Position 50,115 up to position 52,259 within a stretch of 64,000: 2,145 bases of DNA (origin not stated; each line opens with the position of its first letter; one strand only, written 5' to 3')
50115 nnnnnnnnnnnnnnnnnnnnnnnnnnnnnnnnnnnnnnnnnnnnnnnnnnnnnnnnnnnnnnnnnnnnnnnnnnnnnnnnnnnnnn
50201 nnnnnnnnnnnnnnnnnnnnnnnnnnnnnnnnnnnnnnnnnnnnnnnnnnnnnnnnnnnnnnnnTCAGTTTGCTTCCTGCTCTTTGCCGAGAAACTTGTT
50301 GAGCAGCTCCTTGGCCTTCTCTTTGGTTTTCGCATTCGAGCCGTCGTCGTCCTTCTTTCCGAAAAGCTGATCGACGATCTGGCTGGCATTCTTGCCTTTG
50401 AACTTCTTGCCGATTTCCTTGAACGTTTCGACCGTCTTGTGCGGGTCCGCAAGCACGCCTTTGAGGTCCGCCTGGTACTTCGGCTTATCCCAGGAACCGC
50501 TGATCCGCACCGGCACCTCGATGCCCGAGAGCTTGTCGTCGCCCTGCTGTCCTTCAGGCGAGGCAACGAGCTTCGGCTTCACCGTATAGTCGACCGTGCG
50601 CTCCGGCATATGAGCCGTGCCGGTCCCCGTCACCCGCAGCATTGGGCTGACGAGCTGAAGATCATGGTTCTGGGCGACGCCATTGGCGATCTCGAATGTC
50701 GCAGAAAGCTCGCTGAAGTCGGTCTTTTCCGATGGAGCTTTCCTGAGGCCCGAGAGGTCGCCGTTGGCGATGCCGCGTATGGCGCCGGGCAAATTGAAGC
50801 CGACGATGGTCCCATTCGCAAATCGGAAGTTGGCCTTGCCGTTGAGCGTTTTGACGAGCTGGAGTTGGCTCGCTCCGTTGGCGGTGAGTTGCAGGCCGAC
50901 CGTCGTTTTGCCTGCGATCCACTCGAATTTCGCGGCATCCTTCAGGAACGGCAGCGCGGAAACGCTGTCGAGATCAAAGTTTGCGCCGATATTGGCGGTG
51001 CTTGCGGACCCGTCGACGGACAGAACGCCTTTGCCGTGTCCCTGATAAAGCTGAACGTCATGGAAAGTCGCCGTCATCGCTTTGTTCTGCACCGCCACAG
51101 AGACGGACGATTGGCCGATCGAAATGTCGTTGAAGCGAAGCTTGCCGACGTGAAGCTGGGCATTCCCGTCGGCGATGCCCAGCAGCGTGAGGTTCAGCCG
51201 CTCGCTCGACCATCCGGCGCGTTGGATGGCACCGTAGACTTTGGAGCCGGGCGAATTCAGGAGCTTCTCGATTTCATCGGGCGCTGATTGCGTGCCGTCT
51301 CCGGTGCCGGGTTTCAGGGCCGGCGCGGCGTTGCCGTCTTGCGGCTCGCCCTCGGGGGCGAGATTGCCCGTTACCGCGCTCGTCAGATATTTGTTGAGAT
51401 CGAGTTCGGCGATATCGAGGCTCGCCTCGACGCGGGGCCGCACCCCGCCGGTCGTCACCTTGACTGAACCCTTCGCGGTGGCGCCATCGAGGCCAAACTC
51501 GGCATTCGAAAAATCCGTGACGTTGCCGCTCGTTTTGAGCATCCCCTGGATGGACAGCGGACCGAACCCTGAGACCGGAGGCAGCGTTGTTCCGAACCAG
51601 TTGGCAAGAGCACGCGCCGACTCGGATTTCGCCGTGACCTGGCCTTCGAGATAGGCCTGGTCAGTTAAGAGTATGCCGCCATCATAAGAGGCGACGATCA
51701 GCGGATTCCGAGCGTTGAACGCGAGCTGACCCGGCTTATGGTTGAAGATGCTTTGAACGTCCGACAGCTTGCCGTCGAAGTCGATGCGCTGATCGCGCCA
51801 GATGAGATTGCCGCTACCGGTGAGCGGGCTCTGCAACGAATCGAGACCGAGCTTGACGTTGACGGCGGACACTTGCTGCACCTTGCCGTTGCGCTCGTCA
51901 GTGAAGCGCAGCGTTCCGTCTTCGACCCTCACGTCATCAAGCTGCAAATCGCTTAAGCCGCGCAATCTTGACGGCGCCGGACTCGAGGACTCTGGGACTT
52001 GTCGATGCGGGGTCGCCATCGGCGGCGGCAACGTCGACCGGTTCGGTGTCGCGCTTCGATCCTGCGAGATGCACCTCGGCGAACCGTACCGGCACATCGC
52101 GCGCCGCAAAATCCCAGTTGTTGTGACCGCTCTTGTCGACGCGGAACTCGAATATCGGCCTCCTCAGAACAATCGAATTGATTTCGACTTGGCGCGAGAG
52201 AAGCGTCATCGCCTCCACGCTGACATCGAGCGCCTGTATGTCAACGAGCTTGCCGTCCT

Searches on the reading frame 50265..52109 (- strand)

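Call 75: search_protein_families(library=pfam, proteins=[window:50265-52109:-], max_evalue=0.001)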
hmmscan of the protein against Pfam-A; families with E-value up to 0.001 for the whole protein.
window:50265-52109:- (614 aa): 2 families
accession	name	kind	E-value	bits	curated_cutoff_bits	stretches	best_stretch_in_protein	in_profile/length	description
PF05170.20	AsmA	-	3.8e-19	69.4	29.8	1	214-483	369-606/607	AsmA family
PF13116.12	YhdP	-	1.1e-08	33.9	46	1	465-516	1123-1176/1224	YhdP protein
